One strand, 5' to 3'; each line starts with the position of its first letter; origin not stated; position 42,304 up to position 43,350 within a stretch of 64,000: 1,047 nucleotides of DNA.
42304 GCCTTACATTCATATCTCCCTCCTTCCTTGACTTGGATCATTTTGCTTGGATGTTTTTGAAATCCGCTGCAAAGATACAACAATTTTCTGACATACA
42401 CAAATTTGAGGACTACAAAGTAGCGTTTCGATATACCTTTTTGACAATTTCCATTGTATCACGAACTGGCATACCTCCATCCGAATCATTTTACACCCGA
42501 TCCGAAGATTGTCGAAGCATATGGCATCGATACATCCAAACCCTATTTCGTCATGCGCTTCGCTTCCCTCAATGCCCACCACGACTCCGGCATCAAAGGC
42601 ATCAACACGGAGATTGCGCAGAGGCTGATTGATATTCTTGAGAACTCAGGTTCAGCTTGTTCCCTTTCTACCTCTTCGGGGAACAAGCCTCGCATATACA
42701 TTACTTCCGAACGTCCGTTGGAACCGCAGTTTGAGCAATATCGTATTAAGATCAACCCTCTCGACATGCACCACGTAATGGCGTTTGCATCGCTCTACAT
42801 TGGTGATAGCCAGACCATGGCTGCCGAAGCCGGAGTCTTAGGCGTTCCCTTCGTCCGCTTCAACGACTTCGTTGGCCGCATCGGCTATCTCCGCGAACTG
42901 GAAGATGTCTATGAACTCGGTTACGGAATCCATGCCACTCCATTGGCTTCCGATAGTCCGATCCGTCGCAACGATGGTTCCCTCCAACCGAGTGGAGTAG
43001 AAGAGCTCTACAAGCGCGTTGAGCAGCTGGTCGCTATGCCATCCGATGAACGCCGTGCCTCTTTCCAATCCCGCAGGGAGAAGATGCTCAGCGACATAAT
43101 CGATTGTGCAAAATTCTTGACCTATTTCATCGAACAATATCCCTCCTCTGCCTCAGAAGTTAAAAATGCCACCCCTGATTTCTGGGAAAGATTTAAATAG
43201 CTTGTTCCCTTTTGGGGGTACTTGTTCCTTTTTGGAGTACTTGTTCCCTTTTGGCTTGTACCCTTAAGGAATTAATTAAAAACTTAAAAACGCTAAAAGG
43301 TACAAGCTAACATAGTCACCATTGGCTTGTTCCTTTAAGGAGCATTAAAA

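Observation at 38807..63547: About 25 kb accretion zone inside a polysaccharide locus, punctuated by five copies of the 3' end of a DUF354 gene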

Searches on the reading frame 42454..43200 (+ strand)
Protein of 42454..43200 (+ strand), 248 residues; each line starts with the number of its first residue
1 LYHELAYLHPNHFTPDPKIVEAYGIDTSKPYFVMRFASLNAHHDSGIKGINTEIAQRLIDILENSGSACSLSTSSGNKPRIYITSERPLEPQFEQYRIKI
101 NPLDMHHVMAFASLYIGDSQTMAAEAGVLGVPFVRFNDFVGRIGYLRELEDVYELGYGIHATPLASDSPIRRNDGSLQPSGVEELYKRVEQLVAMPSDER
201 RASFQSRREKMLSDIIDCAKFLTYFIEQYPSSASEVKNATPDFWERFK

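Call 14: search_protein_families(library=pfam, proteins=[window:42454-43200:+], max_evalue=0.01)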
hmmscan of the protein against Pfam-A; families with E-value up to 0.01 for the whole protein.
window:42454-43200:+ (248 aa): 0 families

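Call 20: search_protein_families(library=ncbifam, proteins=[window:42454-43200:+], max_evalue=0.01)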
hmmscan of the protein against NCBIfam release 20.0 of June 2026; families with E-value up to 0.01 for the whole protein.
window:42454-43200:+ (248 aa): 0 families

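Call 21: find_homologous_proteins(query=window:42454-43200:+)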
Query window:42454-43200:+ (248 aa): 5242 proteins with E <= 0.001 among 5543 candidates; the best 120 are listed.
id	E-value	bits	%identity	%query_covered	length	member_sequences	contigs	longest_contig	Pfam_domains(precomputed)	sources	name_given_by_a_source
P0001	8.4e-164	561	100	100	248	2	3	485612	-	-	-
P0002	8.3e-144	495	89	100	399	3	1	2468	-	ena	-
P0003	1.2e-143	495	83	100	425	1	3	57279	-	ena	-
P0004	1.3e-143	495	86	100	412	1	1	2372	-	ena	-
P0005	5.4e-142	489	85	68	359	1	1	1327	-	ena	-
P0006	3.7e-139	480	85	100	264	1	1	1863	-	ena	-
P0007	5.2e-139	480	82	100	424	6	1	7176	-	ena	-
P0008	6.5e-139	479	81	100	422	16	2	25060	-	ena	-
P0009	3.2e-138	477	100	87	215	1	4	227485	-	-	-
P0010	7.7e-138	476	75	100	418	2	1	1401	-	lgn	-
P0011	6.3e-137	473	76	100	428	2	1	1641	-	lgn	-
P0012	8.5e-135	466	83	100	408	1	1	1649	-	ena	-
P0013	7.0e-132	456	85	100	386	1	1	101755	PF04007.18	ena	-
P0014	8.6e-131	453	85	100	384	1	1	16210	-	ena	-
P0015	1.1e-130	452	84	100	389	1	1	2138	PF04007.18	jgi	jgi:hypothetical protein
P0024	5.0e-128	444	83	100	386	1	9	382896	PF04007.18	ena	-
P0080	4.6e-123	427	80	100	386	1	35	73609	PF04007.18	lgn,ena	-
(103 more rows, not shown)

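Call 22: find_encoding_contigs(protein=P0001, flank=10000, max_places=6)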
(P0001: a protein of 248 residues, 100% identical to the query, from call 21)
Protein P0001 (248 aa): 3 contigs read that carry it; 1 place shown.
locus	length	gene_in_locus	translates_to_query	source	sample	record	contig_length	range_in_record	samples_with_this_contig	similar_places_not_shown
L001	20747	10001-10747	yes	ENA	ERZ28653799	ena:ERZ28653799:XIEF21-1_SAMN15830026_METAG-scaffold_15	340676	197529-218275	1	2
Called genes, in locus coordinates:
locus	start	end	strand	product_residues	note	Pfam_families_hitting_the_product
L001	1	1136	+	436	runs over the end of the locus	PF27533:CapK_C (weak)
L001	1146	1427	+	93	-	-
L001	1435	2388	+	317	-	PF05222:AlaDh_PNT_N, PF02826:2-Hacid_dh_C (weak), PF01488:Shikimate_DH (faint), PF01262:AlaDh_PNT_C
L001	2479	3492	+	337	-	PF00106:adh_short (weak), PF01073:3Beta_HSD, PF01370:Epimerase, PF02719:Polysacc_synt_2, PF04321:RmlD_sub_bind (weak), PF05368:NmrA (weak), PF13460:NAD_binding_10 (weak), PF16363:GDP_Man_Dehyd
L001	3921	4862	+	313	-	PF13480:Acetyltransf_6 (weak), PF02388:FemAB (weak)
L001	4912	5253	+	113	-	PF05635:23S_rRNA_IVP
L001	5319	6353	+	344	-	PF04007:DUF354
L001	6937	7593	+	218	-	PF21247:Fic-like_C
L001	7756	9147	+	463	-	PF03721:UDPG_MGDP_dh_N, PF00984:UDPG_MGDP_dh, PF03720:UDPG_MGDP_dh_C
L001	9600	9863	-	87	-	PF21247:Fic-like_C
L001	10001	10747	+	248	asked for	-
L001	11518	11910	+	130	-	PF02498:Bro-N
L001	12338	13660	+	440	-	PF13173:AAA_14, PF13635:DUF4143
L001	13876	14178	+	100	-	-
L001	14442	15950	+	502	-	PF13304:AAA_21, PF13175:AAA_15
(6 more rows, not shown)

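Call 24: find_encoding_contigs(protein=P0009, flank=10000, max_places=6)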
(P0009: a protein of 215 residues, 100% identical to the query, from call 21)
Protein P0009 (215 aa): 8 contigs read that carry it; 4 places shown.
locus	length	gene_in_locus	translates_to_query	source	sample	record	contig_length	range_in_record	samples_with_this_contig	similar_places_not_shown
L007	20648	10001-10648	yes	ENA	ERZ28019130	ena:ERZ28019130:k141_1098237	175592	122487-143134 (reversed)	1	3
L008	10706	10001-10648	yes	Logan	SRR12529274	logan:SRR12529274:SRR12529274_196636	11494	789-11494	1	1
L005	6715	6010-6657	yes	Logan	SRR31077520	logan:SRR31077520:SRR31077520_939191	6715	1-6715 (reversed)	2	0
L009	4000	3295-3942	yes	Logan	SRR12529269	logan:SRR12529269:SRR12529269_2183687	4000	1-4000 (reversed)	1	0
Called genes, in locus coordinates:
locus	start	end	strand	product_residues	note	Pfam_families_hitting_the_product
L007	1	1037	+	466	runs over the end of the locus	PF27533:CapK_C (weak)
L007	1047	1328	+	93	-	-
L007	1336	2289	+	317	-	PF05222:AlaDh_PNT_N, PF02826:2-Hacid_dh_C (weak), PF01488:Shikimate_DH (faint), PF01262:AlaDh_PNT_C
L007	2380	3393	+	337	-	PF00106:adh_short (weak), PF01073:3Beta_HSD, PF01370:Epimerase, PF02719:Polysacc_synt_2, PF04321:RmlD_sub_bind (weak), PF05368:NmrA (weak), PF13460:NAD_binding_10 (weak), PF16363:GDP_Man_Dehyd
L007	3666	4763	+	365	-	PF13480:Acetyltransf_6 (weak), PF02388:FemAB (weak)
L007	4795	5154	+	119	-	PF05635:23S_rRNA_IVP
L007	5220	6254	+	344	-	PF04007:DUF354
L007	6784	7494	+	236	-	PF21247:Fic-like_C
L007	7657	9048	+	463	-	PF03721:UDPG_MGDP_dh_N, PF00984:UDPG_MGDP_dh, PF03720:UDPG_MGDP_dh_C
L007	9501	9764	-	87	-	PF21247:Fic-like_C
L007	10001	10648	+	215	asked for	-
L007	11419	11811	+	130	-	PF02498:Bro-N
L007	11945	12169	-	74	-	-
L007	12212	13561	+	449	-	PF13173:AAA_14, PF13635:DUF4143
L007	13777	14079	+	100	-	-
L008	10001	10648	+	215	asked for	-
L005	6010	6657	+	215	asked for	-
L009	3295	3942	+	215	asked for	-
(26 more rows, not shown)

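Call 25: find_encoding_contigs(protein=P0024, flank=10000, max_places=4)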
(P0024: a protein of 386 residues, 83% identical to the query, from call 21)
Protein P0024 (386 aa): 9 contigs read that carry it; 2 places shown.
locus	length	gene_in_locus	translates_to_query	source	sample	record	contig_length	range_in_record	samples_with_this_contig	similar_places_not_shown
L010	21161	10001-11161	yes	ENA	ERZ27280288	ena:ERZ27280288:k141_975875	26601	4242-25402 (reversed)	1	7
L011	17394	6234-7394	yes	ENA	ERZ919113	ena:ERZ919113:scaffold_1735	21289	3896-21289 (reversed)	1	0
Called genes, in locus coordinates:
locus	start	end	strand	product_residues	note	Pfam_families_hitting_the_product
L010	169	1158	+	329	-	PF13271:DUF4062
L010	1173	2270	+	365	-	-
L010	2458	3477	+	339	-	PF13676:TIR_2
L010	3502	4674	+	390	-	PF02350:Epimerase_2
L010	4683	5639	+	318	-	PF13439:Glyco_transf_4, PF13692:Glyco_trans_1_4, PF00534:Glycos_transf_1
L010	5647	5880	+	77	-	-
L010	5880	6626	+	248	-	PF23441:SDR (weak), PF00106:adh_short, PF01370:Epimerase (weak), PF08659:KR, PF13561:adh_short_C2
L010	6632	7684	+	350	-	PF00195:Chal_sti_synt_N (weak), PF00108:Thiolase_N (weak), PF08545:ACP_syn_III, PF08541:ACP_syn_III_C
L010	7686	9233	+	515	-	-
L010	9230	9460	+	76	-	-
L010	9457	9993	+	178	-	PF25087:GMPPB_C (faint), PF00132:Hexapep (weak)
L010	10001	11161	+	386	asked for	PF04007:DUF354 (weak)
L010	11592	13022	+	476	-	PF00149:Metallophos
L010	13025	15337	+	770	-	PF13589:HATPase_c_3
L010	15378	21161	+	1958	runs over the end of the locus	PF13191:AAA_16 (weak), PF13401:AAA_22 (weak), PF24883:NPHP3_N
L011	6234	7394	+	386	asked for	PF04007:DUF354 (weak)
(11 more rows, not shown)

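Call 26: find_encoding_contigs(protein=P0080, flank=10000, max_places=6)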
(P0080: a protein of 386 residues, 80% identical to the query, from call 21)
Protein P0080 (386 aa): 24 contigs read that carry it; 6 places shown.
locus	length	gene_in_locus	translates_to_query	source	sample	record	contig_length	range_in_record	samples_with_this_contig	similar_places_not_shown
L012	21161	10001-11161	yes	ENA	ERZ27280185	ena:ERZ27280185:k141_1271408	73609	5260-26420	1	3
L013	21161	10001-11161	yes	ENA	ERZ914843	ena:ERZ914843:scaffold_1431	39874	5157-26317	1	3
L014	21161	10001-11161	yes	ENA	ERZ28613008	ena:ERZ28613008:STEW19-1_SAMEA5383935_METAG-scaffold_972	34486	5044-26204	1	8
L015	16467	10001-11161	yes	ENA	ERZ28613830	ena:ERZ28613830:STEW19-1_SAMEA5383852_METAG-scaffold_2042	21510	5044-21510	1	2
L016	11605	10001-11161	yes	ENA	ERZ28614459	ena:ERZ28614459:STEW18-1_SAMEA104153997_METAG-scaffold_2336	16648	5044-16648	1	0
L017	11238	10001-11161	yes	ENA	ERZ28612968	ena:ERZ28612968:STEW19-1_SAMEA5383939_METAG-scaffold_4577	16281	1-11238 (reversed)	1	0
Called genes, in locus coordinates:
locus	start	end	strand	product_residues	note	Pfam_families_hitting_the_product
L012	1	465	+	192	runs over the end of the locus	PF18186:SLATT_4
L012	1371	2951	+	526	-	PF13231:PMT_2 (weak)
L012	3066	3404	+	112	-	PF05635:23S_rRNA_IVP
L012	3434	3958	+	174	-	PF00132:Hexapep (weak)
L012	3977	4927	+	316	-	PF13579:Glyco_trans_4_4 (weak), PF13439:Glyco_transf_4, PF13477:Glyco_trans_4_2, PF13692:Glyco_trans_1_4, PF00534:Glycos_transf_1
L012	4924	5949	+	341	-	PF13480:Acetyltransf_6, PF02388:FemAB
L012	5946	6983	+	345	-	-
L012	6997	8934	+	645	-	PF07693:KAP_NTPase (weak)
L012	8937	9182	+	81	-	-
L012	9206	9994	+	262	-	-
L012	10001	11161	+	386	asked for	PF04007:DUF354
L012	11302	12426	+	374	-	PF05343:Peptidase_M42, PF01546:Peptidase_M20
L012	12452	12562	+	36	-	-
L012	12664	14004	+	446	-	PF04055:Radical_SAM, PF13353:Fer4_12 (faint)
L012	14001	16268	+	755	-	PF00176:SNF2-rel_dom, PF00271:Helicase_C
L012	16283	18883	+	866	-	PF00962:A_deaminase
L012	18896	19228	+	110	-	-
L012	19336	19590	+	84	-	-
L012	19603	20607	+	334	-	PF13310:Virulence_RhuM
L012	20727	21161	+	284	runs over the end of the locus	PF08878:HamA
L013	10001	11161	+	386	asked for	PF04007:DUF354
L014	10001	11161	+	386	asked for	PF04007:DUF354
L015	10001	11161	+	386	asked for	PF04007:DUF354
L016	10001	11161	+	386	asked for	PF04007:DUF354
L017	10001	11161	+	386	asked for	PF04007:DUF354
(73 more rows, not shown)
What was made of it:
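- On Core-gene-flanked defence hotspot: L012: radical-SAM/SNF2/deaminase, RhuM, HamA (call 26).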

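Call 30: find_related_loci(query=A1, collection=genome_contigs, flank=10000)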
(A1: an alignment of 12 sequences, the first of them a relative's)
Query A1 (386 aa) in genome_contigs; peptide patterns used: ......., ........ (x = any residue, [..] = any of these).
424 stretches matched a pattern; 401 encode a relative of the query (tblastn E <= 1e-3); the best 80 are kept; 80 distinct loci.
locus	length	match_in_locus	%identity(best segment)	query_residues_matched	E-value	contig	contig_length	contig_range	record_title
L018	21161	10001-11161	75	1-386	0e+0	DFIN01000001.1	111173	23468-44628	MAG TPA_asm: Bacteroidales bacterium UBA3696 UBA3696_contig_5403, whole genome shotgun sequence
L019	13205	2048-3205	74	1-386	0e+0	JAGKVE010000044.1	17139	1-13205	MAG: Bacteroidia bacterium isolate pig5.17 pig5_17_328, whole genome shotgun sequence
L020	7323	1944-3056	72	1-386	0e+0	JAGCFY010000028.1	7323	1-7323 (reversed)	MAG: Paludibacteraceae bacterium isolate RGIG9756 Yak_Omasum-4__c126572, whole genome shotgun sequence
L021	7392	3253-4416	70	1-386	0e+0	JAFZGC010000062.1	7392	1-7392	MAG: Paludibacteraceae bacterium isolate RGIG7735 Water_buffalos_Rectum-3__c183149, whole genome shotgun sequence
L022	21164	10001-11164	70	1-386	0e+0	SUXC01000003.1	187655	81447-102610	MAG: Bacteroidales bacterium isolate SIG114 NODE_252_length_187655_cov_2.683322, whole genome shotgun sequence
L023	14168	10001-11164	70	1-386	0e+0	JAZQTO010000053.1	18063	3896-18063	MAG: Paludibacteraceae bacterium isolate T1900045186_TC20190182.MAGScoT_cleanbin_000014 SGB_5274_k141_1938779, whole gen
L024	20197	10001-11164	70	1-386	0e+0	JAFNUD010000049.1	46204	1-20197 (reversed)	MAG: Paludibacteraceae bacterium isolate RGIG125 Dairy_cattle_Cecum-1__c45520, whole genome shotgun sequence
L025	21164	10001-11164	70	1-386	0e+0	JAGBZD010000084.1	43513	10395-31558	MAG: Paludibacteraceae bacterium isolate RGIG9579 Yak_Colon-4__c542150, whole genome shotgun sequence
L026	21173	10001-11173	67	1-386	0e+0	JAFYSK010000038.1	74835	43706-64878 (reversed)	MAG: Paludibacteraceae bacterium isolate RGIG7379 Water_buffalos_Cecum-5__c707594, whole genome shotgun sequence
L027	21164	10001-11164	68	1-386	0e+0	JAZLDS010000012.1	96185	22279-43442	MAG: Paludibacteraceae bacterium isolate T1900045028_TC20190021.MAGScoT_cleanbin_000035 SGB_4442_k141_1148231, whole gen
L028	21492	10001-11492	68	1-386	4e-180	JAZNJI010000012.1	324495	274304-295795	MAG: Paludibacteraceae bacterium isolate T1900044680_TS20190146.MAGScoT_cleanbin_000028 SGB_1682_k141_1815739, whole gen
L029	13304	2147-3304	74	1-386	0e+0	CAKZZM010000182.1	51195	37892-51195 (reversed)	MAG TPA_asm: uncultured Bacteroidales bacterium isolate ERR1278072_bin.1_CONCOCT_v1.1_MAG genome assembly, contig: ERZ84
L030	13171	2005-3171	64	1-386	9e-176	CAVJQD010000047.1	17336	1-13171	uncultured Clostridium sp. isolate H07650-L1_cleanbin_000009 genome assembly, contig: Spades_H07650-L1_contig_726, whole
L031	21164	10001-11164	66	1-386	3e-174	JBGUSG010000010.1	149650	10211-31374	MAG: Paludibacteraceae bacterium isolate fecal_MAG_99 fecal_MAG_99_contig_0010, whole genome shotgun sequence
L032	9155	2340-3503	64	1-385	3e-173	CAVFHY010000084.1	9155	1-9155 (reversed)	Bacteroidaceae bacterium isolate G02621-L1_cleanbin_000006 genome assembly, contig: Spades_G02621-L1_contig_2204, whole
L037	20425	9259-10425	61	1-386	2e-162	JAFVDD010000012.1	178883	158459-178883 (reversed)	MAG: Paludibacteraceae bacterium isolate RGIG5062 Roe_deer_Rumen.Co__c181306, whole genome shotgun sequence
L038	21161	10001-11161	61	1-386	4e-160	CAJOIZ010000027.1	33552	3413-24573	Paludibacteraceae bacterium isolate Red_deer_4_mag_9 genome assembly, contig: scaffold_2155, whole genome shotgun sequen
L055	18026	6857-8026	60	1-386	1e-152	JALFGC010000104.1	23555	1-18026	MAG: Bacteroidales bacterium isolate SUG649 k141_391611, whole genome shotgun sequence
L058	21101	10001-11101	59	1-386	3e-148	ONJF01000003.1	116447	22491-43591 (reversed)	uncultured Bacteroidales bacterium isolate RUG358 genome assembly, contig: scaffold_39, whole genome shotgun sequence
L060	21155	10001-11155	57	3-386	6e-147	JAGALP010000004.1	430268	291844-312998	MAG: Paludibacteraceae bacterium isolate RGIG8554 Water_deer_Cecum-3__c28, whole genome shotgun sequence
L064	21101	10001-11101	58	1-386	5e-145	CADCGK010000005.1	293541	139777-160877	MAG: uncultured Bacteroidia bacterium isolate RUG14627 genome assembly, contig: RUG14627_asm_5, whole genome shotgun seq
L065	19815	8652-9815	58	1-386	6e-145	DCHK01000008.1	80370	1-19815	MAG TPA_asm: Bacteroidales bacterium UBA1754 UBA1754_contig_7400, whole genome shotgun sequence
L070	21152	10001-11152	56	1-386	7e-139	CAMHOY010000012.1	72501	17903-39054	MAG: uncultured Bacteroidales bacterium isolate SRR11784285_bin.47_metaWRAP_v1.3_MAG genome assembly, contig: ERZ1220277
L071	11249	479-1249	82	150-386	2e-137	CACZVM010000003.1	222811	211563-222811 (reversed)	MAG: uncultured Bacteroidales bacterium isolate RUG12984 genome assembly, contig: RUG12984_asm_3, whole genome shotgun s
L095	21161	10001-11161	62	1-386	1e-163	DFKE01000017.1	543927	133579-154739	MAG TPA_asm: Bacteroidales bacterium UBA3653 UBA3653_contig_88, whole genome shotgun sequence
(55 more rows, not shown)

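Call 44: search_protein_families(library=pfam, proteins=[L038:11224-12336:+, L037:10582-11832:+, L024:11737-13101:+, L025:11707-13224:+, L055:8442-9905:+, L058:11115-12977:+, L058:13505-14620:+, L095:11165-13810:+, L095:13807-14799:+, L095:14777-16489:+], max_evalue=0.001)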
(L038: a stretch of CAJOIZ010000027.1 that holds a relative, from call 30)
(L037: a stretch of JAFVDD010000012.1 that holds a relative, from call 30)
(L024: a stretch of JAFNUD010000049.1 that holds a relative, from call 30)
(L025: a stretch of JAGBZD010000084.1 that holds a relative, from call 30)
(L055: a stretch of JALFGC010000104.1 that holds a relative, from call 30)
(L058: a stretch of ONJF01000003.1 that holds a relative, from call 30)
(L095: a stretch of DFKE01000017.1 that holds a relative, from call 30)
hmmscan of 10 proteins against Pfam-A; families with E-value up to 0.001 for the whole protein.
L038:11224-12336:+ (370 aa): 2 families
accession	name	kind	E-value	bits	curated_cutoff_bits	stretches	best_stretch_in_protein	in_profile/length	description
PF02388.22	FemAB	-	3e-07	30.1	24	1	283-359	322-400/406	FemAB family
PF13480.13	Acetyltransf_6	-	1.2e-05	25.9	22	1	222-324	35-139/143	Acetyltransferase (GNAT) domain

L037:10582-11832:+ (416 aa): 2 families
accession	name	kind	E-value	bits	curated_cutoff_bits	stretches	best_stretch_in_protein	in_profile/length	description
PF13173.12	AAA_14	-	2.3e-30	105.7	27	1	38-154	4-127/129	AAA domain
PF13635.12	DUF4143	-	1.5e-26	93.5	28.1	1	211-360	2-158/160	Domain of unknown function (DUF4143)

L024:11737-13101:+ (454 aa): 2 families
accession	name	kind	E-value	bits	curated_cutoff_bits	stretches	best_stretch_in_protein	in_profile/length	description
PF13173.12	AAA_14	-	7.4e-25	87.9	27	1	19-153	2-129/129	AAA domain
PF13635.12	DUF4143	-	2.3e-22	79.9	28.1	1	226-391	2-160/160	Domain of unknown function (DUF4143)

L025:11707-13224:+ (505 aa): 3 families
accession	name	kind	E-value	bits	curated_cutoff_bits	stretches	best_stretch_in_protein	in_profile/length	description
PF13749.12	HATPase_c_4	-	2.8e-21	75.8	26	1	315-395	3-84/89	Putative ATP-dependent DNA helicase recG C-terminal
PF13271.11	DUF4062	-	9.8e-20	71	24.7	1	5-91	1-82/82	Domain of unknown function (DUF4062)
PF21247.3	Fic-like_C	-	2.2e-19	69.5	27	1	432-495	1-64/64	Filamentation induced by cAMP protein Fic-like, C-terminal domain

L055:8442-9905:+ (487 aa): 2 families
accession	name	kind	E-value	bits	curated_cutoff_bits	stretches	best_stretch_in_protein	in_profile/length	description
PF13173.12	AAA_14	-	1.7e-32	112.6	27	1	53-187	2-128/129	AAA domain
PF13635.12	DUF4143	-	6.1e-21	75.3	28.1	1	261-418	2-160/160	Domain of unknown function (DUF4143)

L058:11115-12977:+ (620 aa): 0 families

L058:13505-14620:+ (371 aa): 2 families
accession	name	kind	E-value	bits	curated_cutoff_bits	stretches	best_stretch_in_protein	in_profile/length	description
PF07804.18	HipA_C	-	1.6e-46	159.1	30.5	1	170-369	2-209/213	HipA-like C-terminal domain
PF13657.11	Couple_hipA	-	5e-16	59.5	22.5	1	18-125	1-98/99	HipA N-terminal domain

L095:11165-13810:+ (881 aa): 2 families
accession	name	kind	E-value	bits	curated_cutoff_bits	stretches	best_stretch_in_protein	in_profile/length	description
PF07693.20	KAP_NTPase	-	1.3e-20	74.3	20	1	172-429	6-287/293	KAP family P-loop domain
PF01637.24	ATPase_2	-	8.6e-06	26.2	33.2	1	202-354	30-168/225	ATPase domain predominantly from Archaea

L095:13807-14799:+ (330 aa): 0 families

L095:14777-16489:+ (570 aa): 0 families
